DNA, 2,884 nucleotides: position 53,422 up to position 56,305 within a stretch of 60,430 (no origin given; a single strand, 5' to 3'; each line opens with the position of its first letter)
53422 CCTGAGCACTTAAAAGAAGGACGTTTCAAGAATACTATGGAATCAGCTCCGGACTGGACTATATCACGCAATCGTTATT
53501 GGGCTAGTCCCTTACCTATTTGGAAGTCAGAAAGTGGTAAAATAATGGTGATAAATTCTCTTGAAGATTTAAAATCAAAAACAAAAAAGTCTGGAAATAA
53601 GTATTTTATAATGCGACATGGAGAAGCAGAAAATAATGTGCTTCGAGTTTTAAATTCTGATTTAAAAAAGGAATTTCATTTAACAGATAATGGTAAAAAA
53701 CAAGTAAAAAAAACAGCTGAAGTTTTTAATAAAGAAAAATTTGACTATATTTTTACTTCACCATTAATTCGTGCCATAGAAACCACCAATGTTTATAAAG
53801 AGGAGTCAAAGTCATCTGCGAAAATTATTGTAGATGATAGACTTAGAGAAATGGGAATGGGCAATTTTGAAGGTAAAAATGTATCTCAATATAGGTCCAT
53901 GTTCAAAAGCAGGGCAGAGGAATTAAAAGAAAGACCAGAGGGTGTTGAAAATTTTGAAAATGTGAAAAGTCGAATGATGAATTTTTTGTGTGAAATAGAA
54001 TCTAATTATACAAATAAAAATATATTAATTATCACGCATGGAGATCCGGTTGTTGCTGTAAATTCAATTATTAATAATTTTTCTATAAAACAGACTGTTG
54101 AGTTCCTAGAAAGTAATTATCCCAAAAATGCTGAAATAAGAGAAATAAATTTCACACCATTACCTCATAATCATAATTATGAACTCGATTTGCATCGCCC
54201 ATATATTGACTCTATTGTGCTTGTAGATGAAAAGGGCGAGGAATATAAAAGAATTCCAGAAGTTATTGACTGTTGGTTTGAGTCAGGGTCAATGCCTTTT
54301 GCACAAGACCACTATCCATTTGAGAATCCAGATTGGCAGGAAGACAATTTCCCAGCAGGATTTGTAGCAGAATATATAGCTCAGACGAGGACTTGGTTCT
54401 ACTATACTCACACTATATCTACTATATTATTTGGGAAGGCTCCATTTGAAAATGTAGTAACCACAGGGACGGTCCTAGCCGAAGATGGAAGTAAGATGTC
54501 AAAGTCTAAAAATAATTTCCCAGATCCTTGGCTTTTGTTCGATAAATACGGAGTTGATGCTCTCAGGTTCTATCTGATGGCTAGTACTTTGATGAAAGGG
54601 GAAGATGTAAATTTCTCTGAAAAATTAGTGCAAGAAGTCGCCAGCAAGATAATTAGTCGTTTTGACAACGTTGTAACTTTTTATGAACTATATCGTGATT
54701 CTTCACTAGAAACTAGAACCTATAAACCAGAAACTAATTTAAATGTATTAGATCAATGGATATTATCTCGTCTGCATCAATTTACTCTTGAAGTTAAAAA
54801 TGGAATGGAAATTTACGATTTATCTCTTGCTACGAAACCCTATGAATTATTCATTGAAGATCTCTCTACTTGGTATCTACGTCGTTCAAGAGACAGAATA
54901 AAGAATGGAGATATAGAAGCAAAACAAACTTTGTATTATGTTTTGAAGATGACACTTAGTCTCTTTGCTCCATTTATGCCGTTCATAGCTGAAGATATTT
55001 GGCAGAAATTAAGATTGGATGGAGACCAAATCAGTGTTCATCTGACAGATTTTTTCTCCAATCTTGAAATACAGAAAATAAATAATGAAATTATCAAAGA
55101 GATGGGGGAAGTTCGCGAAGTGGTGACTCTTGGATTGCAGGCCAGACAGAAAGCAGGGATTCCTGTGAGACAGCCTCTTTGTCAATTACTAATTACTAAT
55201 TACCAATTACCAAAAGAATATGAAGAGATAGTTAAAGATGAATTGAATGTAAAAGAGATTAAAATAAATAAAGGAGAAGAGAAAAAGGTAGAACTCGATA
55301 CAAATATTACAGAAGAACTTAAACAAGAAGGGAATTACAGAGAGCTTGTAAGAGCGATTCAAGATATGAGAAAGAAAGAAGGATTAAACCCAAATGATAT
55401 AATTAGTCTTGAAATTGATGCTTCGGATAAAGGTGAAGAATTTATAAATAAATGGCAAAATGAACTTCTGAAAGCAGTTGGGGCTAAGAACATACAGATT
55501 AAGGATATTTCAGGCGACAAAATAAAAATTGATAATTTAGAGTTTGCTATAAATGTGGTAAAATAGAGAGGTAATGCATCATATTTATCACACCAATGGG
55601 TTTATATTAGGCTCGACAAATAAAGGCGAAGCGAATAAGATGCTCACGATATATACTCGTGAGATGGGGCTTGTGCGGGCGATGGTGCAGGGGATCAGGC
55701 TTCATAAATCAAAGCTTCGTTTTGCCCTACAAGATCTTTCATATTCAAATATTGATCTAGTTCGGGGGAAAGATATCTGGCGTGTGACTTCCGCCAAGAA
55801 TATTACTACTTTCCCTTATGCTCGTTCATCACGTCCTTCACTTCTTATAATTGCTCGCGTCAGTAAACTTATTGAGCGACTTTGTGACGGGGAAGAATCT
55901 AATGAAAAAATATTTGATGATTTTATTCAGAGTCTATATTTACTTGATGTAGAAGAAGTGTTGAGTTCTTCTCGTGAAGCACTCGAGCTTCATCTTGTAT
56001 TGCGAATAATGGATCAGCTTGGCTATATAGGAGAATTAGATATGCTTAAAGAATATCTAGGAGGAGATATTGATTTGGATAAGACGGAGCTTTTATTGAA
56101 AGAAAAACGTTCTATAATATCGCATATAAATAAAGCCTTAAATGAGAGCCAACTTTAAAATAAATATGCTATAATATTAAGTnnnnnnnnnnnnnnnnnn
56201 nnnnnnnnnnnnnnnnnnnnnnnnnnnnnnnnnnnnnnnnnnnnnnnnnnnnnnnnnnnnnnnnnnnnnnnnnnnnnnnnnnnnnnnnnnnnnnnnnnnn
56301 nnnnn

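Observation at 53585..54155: Histidine-phosphatase (PGAM-like) domain inserted into IleRS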

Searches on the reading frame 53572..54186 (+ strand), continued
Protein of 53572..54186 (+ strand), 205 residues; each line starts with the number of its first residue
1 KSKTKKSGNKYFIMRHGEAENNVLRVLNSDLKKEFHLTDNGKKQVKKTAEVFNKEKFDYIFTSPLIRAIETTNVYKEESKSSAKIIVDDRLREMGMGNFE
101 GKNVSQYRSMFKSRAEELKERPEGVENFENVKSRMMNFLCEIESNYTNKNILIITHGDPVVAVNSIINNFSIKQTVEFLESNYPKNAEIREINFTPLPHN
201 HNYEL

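Call 71: search_protein_families(library=pfam, proteins=[P0137, P0145, P0207, P0186, P0231, P0223, P0216, P0273], max_evalue=0.001)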
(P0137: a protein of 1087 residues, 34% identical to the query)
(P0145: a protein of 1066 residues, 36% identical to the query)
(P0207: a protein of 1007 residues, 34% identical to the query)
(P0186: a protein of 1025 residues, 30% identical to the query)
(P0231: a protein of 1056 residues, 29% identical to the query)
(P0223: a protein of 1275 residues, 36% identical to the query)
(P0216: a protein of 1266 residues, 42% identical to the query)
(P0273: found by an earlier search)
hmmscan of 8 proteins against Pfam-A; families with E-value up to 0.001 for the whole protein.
P0137 (1087 aa): 3 families
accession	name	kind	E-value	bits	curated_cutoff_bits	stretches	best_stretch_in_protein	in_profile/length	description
PF00133.28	tRNA-synt_1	-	1.5e-135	452.6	22.7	3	21-528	2-285/414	tRNA synthetases class I (I, L, M and V)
PF00300.27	His_Phos_1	-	6.9e-69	231.8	21.7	2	541-697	1-163/194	Histidine phosphatase superfamily (branch 1)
PF09334.17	tRNA-synt_1g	-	1.1e-16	61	20.1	2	51-190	8-128/391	tRNA synthetases class I (M)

P0145 (1066 aa): 8 families
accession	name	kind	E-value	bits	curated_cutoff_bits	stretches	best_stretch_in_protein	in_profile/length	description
PF00133.28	tRNA-synt_1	-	2.4e-100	336.6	22.7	2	18-677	2-270/414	tRNA synthetases class I (I, L, M and V)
PF00300.27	His_Phos_1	-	1.5e-39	136.1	21.7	1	680-854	1-176/194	Histidine phosphatase superfamily (branch 1)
PF13673.13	Acetyltransf_10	-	1.2e-16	61.3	23.6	1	949-1063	21-126/128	Acetyltransferase (GNAT) domain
PF00583.31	Acetyltransf_1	-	1.6e-12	48.1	20.7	1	935-1044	3-116/116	Acetyltransferase (GNAT) family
PF01797.21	Y1_Tnp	-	7e-12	46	23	1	340-461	17-120/121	Transposase IS200 like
PF13508.13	Acetyltransf_7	-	9.2e-12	45.6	27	1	966-1046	3-84/84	Acetyltransferase (GNAT) domain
PF09334.17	tRNA-synt_1g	-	8.1e-10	38.5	20.1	1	48-193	8-134/391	tRNA synthetases class I (M)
PF13420.13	Acetyltransf_4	-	1.6e-05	25.4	24.3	1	967-1048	51-138/155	Acetyltransferase (GNAT) domain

P0207 (1007 aa): 3 families
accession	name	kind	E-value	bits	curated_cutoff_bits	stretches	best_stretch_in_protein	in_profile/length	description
PF00133.28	tRNA-synt_1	-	3.8e-96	322.8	22.7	2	18-499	2-265/414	tRNA synthetases class I (I, L, M and V)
PF00300.27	His_Phos_1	-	7.9e-78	261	21.7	3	754-922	2-173/194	Histidine phosphatase superfamily (branch 1)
PF09334.17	tRNA-synt_1g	-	3e-10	39.9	20.1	1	48-191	8-132/391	tRNA synthetases class I (M)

P0186 (1025 aa): 5 families
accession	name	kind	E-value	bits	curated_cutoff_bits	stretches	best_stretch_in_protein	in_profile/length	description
PF00300.27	His_Phos_1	-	1.1e-77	260.5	21.7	2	302-486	1-183/194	Histidine phosphatase superfamily (branch 1)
PF00133.28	tRNA-synt_1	-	1.1e-53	182.9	22.7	2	483-612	287-413/414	tRNA synthetases class I (I, L, M and V)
PF08264.19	Anticodon_1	-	1.8e-32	112.7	25.1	1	681-829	1-146/148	Anticodon-binding domain of tRNA ligase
PF19302.4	DUF5915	-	1.1e-29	103.8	27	1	846-1023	2-189/195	Domain of unknown function (DUF5915)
PF09334.17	tRNA-synt_1g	-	1.6e-05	24.3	20.1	0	565-623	318-375/391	tRNA synthetases class I (M)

P0231 (1056 aa): 6 families
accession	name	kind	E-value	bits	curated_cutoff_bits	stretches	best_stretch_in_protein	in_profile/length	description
PF00300.27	His_Phos_1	-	2.3e-83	279.1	21.7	2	341-522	3-184/194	Histidine phosphatase superfamily (branch 1)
PF00133.28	tRNA-synt_1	-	6e-65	220.1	22.7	2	519-645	288-413/414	tRNA synthetases class I (I, L, M and V)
PF08264.19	Anticodon_1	-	1.2e-25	90.6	25.1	1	693-851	1-145/148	Anticodon-binding domain of tRNA ligase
PF19302.4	DUF5915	-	3.7e-21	76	27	1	876-1028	5-168/195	Domain of unknown function (DUF5915)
PF09334.17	tRNA-synt_1g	-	1.9e-08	33.9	20.1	1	594-659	314-378/391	tRNA synthetases class I (M)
PF01406.26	tRNA-synt_1e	-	0.00023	21.1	27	1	581-655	228-299/301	tRNA synthetases class I (C) catalytic domain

P0223 (1275 aa): 6 families
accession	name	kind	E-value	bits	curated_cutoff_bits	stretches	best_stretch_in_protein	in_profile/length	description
PF00133.28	tRNA-synt_1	-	2e-140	468.7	22.7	2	20-524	2-268/414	tRNA synthetases class I (I, L, M and V)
PF19302.4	DUF5915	-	5.2e-39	134.3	27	1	1082-1264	2-193/195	Domain of unknown function (DUF5915)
PF00300.27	His_Phos_1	-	5.2e-32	111.5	21.7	1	531-698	3-168/194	Histidine phosphatase superfamily (branch 1)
PF08264.19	Anticodon_1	-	2.8e-29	102.3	25.1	1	918-1063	1-146/148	Anticodon-binding domain of tRNA ligase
PF09334.17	tRNA-synt_1g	-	6e-19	68.5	20.1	2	50-189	8-128/391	tRNA synthetases class I (M)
PF01406.26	tRNA-synt_1e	-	0.00011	22.1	27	1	804-875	228-296/301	tRNA synthetases class I (C) catalytic domain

P0216 (1266 aa): 5 families
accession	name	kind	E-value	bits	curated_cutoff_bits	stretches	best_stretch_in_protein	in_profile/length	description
PF00133.28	tRNA-synt_1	-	2.2e-128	429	22.7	2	31-561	2-274/414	tRNA synthetases class I (I, L, M and V)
PF08264.19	Anticodon_1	-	4.1e-28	98.6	25.1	1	966-1128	1-145/148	Anticodon-binding domain of tRNA ligase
PF00300.27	His_Phos_1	-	3.8e-25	89.1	21.7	1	561-729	1-159/194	Histidine phosphatase superfamily (branch 1)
PF09334.17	tRNA-synt_1g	-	7.8e-21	74.7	20.1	2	61-204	8-132/391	tRNA synthetases class I (M)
PF19302.4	DUF5915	-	7.2e-16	58.7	27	1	1167-1266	104-195/195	Domain of unknown function (DUF5915)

P0273 (1140 aa): 6 families
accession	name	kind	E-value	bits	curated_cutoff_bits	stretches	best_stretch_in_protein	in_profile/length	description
PF00133.28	tRNA-synt_1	-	2.7e-123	412.2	22.7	3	17-493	2-304/414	tRNA synthetases class I (I, L, M and V)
PF00300.27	His_Phos_1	-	1.6e-33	116.5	21.7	1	577-752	3-185/194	Histidine phosphatase superfamily (branch 1)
PF08264.19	Anticodon_1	-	9.1e-30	103.9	25.1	1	891-1028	1-144/148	Anticodon-binding domain of tRNA ligase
PF09334.17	tRNA-synt_1g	-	6.4e-19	68.4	20.1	2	52-198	8-135/391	tRNA synthetases class I (M)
PF10458.14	Val_tRNA-synt_C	-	8.1e-15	55.3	25.9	1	1075-1140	1-66/66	Valyl tRNA synthetase tRNA binding arm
PF01406.26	tRNA-synt_1e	-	2.9e-05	24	27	0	781-853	226-296/301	tRNA synthetases class I (C) catalytic domain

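Call 75: find_homologous_proteins(query=P0234, max_evalue=1e-20)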
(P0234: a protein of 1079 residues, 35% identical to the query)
Query P0234 (1079 aa): 8000 proteins with E <= 1e-20 among 8000 candidates; the best 120 are listed.
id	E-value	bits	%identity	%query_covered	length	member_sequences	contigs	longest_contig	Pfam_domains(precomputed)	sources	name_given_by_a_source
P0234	0.0e+0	2466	100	100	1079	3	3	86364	PF09334.18,PF08264.20,PF00133.29,PF10458.15,PF00300.28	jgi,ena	-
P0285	0.0e+0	1933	77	98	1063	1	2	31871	PF09334.18,PF08264.20,PF13603.13,PF00133.29,PF10458.15,PF00300.28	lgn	-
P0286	0.0e+0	1823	74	99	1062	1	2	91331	PF09334.18,PF08264.20,PF00133.29,PF10458.15,PF00300.28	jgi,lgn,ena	jgi:valyl-tRNA synthetase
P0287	0.0e+0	1712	69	99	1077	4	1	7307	PF09334.18,PF08264.20,PF00133.29,PF10458.15,PF00300.28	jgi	-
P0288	0.0e+0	1706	68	99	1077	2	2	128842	PF09334.18,PF08264.20,PF00133.29,PF10458.15,PF00300.28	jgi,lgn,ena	-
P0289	0.0e+0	1704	68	99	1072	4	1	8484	PF09334.18,PF08264.20,PF13603.13,PF00133.29,PF10458.15,PF00300.28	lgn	-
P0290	0.0e+0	1699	69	99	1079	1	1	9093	PF09334.18,PF08264.20,PF00133.29,PF10458.15,PF00300.28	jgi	-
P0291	0.0e+0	1681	68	99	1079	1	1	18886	PF09334.18,PF08264.20,PF00133.29,PF10458.15,PF00300.28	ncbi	-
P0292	0.0e+0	1656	67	99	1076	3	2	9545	PF09334.18,PF08264.20,PF00133.29,PF10458.15,PF00300.28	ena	-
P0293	0.0e+0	1644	68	98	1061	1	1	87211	PF09334.18,PF08264.20,PF00133.29,PF10458.15,PF00300.28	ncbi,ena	-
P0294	0.0e+0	1525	62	99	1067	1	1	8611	PF09334.18,PF08264.20,PF13603.13,PF00133.29,PF10458.15,PF00300.28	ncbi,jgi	ncbi:MAG: class I tRNA ligase family protein [Patescibacteria group bacterium]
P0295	0.0e+0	1477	62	99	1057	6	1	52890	PF09334.18,PF08264.20,PF00133.29,PF10458.15,PF00300.28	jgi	jgi:valyl-tRNA synthetase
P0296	0.0e+0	1458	61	99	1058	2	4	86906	PF09334.18,PF08264.20,PF00133.29,PF10458.15,PF00300.28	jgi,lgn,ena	jgi:valyl-tRNA synthetase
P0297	0.0e+0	1457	62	58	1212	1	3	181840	PF09334.18,PF08264.20,PF13603.13,PF00133.29,PF10458.15,PF00300.28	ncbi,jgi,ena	-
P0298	0.0e+0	1430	60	99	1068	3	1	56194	PF09334.18,PF08264.20,PF13603.13,PF00133.29,PF10458.15,PF00300.28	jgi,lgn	-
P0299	0.0e+0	1416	60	99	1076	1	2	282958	PF09334.18,PF08264.20,PF00133.29,PF10458.15,PF00300.28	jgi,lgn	jgi:valyl-tRNA synthetase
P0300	0.0e+0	1415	59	99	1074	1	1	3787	PF09334.18,PF08264.20,PF13603.13,PF00133.29,PF10458.15,PF00300.28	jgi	-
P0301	0.0e+0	1408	58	98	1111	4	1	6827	PF09334.18,PF08264.20,PF13603.13,PF00133.29,PF10458.15,PF00300.28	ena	-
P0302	0.0e+0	1401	59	98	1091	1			PF09334.18,PF08264.20,PF00133.29,PF10458.15,PF00300.28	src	-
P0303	0.0e+0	1388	58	99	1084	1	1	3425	PF09334.18,PF08264.20,PF13603.13,PF00133.29,PF10458.15,PF00300.28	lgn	-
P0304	0.0e+0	1381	57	99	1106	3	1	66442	PF09334.18,PF08264.20,PF00133.29,PF10458.15,PF00300.28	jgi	jgi:valyl-tRNA synthetase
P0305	0.0e+0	1375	57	98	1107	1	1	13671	PF09334.18,PF08264.20,PF13603.13,PF00133.29,PF10458.15,PF00300.28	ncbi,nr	ncbi:class I tRNA ligase family protein [Candidatus Falkowbacteria bacterium]|nr:class I tRNA ligase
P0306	0.0e+0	1370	57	99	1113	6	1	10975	PF09334.18,PF08264.20,PF00133.29,PF10458.15,PF00300.28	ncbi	-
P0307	0.0e+0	1361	56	99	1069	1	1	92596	PF09334.18,PF08264.20,PF00133.29,PF10458.15,PF00300.28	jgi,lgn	-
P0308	0.0e+0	1342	55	99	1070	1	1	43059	PF09334.18,PF08264.20,PF00133.29,PF10458.15,PF00300.28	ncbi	-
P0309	0.0e+0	1338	56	99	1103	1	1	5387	PF09334.18,PF08264.20,PF00133.29,PF10458.15,PF00300.28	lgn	-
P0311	0.0e+0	1281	54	99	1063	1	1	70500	PF09334.18,PF08264.20,PF00133.29,PF10458.15,PF00300.28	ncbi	ncbi:MAG: class I tRNA ligase family protein [Candidatus Falkowbacteria bacterium]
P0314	0.0e+0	1247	53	99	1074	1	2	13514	PF09334.18,PF08264.20,PF13603.13,PF00133.29,PF10458.15,PF00300.28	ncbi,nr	ncbi:class I tRNA ligase family protein [Candidatus Peregrinibacteria bacterium]|nr:class I tRNA lig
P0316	0.0e+0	1231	51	98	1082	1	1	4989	PF09334.18,PF08264.20,PF13603.13,PF00133.29,PF10458.15,PF00300.28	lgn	-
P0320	0.0e+0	1214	57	90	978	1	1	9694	PF09334.18,PF08264.20,PF00133.29,PF10458.15,PF00300.28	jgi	-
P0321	0.0e+0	1212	52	99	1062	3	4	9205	PF09334.18,PF08264.20,PF13603.13,PF00133.29,PF10458.15,PF00300.28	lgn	-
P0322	0.0e+0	1210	52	99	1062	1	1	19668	PF09334.18,PF08264.20,PF13603.13,PF00133.29,PF10458.15,PF00300.28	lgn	-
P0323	0.0e+0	1209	57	55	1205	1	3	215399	PF09334.18,PF08264.20,PF00133.29,PF10458.15,PF00300.28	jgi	jgi:valyl-tRNA synthetase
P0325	0.0e+0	1206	53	54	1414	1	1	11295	PF09334.18,PF08264.20,PF00133.29,PF10458.15,PF00300.28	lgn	-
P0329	0.0e+0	1187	52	98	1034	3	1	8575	PF09334.18,PF08264.20,PF00133.29,PF10458.15,PF00300.28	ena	-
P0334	0.0e+0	1174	51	99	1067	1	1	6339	PF09334.18,PF08264.20,PF00133.29,PF10458.15,PF00300.28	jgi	-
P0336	0.0e+0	1172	50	99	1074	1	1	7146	PF09334.18,PF01406.26,PF08264.20,PF13603.13,PF00133.29,PF10458.15,PF00300.28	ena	-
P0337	0.0e+0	1171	50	99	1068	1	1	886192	PF09334.18,PF01406.26,PF08264.20,PF00133.29,PF10458.15,PF00300.28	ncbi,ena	-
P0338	0.0e+0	1170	51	99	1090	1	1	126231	PF09334.18,PF08264.20,PF00133.29,PF10458.15,PF00300.28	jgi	jgi:valyl-tRNA synthetase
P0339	0.0e+0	1170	52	99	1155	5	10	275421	PF09334.18,PF08264.20,PF00133.29,PF10458.15,PF00300.28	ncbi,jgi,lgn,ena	jgi:valyl-tRNA synthetase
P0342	0.0e+0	1163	54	54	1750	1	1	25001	PF09334.18,PF08264.20,PF00133.29,PF10458.15,PF00300.28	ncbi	-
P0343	0.0e+0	1160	51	98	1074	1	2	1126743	PF09334.18,PF08264.20,PF00133.29,PF10458.15,PF00300.28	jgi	jgi:valyl-tRNA synthetase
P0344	0.0e+0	1159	51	96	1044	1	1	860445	PF09334.18,PF08264.20,PF00133.29,PF10458.15,PF00300.28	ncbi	ncbi:MAG: class I tRNA ligase family protein [Candidatus Komeilibacteria bacterium]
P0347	0.0e+0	1153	52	99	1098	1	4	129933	PF09334.18,PF08264.20,PF00133.29,PF10458.15,PF00300.28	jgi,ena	jgi:valyl-tRNA synthetase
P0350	0.0e+0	1147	50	97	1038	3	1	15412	PF09334.18,PF08264.20,PF00133.29,PF10458.15,PF00300.28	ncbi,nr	ncbi:class I tRNA ligase family protein, partial [Patescibacteria group bacterium]|nr:class I tRNA l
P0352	0.0e+0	1144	51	98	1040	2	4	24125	PF09334.18,PF08264.20,PF00133.29,PF10458.15,PF00300.28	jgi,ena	-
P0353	0.0e+0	1141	52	99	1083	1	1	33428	PF09334.18,PF08264.20,PF00133.29,PF10458.15,PF00300.28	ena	-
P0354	0.0e+0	1140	50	99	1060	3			PF09334.18,PF08264.20,PF00133.29,PF10458.15,PF00300.28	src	-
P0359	0.0e+0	1135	50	97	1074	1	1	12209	PF09334.18,PF08264.20,PF00133.29,PF10458.15,PF00300.28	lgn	-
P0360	0.0e+0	1135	57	79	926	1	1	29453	PF09334.18,PF08264.20,PF00133.29,PF00300.28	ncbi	ncbi:MAG: class I tRNA ligase family protein, partial [Parcubacteria group bacterium]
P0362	0.0e+0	1131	50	99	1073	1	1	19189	PF09334.18,PF01406.26,PF08264.20,PF00133.29,PF10458.15,PF00300.28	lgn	-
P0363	0.0e+0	1128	50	98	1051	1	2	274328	PF09334.18,PF08264.20,PF00133.29,PF10458.15,PF00300.28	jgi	jgi:valyl-tRNA synthetase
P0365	0.0e+0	1124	48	99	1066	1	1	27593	PF09334.18,PF01406.26,PF08264.20,PF00133.29,PF10458.15,PF00300.28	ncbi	ncbi:MAG: class I tRNA ligase family protein [Candidatus Komeilibacteria bacterium]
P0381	0.0e+0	1106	49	99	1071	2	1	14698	PF09334.18,PF01406.26,PF08264.20,PF00133.29,PF10458.15,PF00300.28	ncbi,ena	ncbi:MAG: class I tRNA ligase family protein [Patescibacteria group bacterium]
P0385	0.0e+0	1104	50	97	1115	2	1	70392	PF09334.18,PF08264.20,PF13603.13,PF00133.29,PF10458.15,PF00300.28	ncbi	-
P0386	0.0e+0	1103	49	99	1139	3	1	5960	PF09334.18,PF08264.20,PF13603.13,PF00133.29,PF10458.15,PF00300.28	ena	-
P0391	0.0e+0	1102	48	99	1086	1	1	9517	PF09334.18,PF08264.20,PF13603.13,PF00133.29,PF10458.15,PF00300.28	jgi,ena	-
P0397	0.0e+0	1099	48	99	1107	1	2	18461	PF09334.18,PF08264.20,PF13603.13,PF00133.29,PF10458.15,PF00300.28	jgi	jgi:valyl-tRNA synthetase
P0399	0.0e+0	1099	49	96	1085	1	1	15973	PF09334.18,PF08264.20,PF00133.29,PF10458.15,PF00300.28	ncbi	ncbi:MAG: class I tRNA ligase family protein [Patescibacteria group bacterium]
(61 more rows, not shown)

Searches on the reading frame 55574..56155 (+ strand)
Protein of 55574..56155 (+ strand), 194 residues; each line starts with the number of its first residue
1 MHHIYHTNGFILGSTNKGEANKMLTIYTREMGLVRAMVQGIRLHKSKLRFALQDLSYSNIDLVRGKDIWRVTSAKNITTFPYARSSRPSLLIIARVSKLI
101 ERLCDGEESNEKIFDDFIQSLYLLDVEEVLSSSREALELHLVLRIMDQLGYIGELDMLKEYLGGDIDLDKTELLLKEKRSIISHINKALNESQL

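Call 64: search_protein_families(library=pfam, proteins=[window:55574-56155:+], max_evalue=0.001)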
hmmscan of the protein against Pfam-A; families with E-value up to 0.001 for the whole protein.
window:55574-56155:+ (194 aa): 2 families
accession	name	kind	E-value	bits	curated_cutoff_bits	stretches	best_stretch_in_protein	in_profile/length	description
PF11967.14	RecO_N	-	1.3e-14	54.4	27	1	1-80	1-80/80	Recombination protein O N terminal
PF02565.21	RecO_C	-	5.2e-05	23.5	22.1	1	90-153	7-66/157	Recombination protein O C terminal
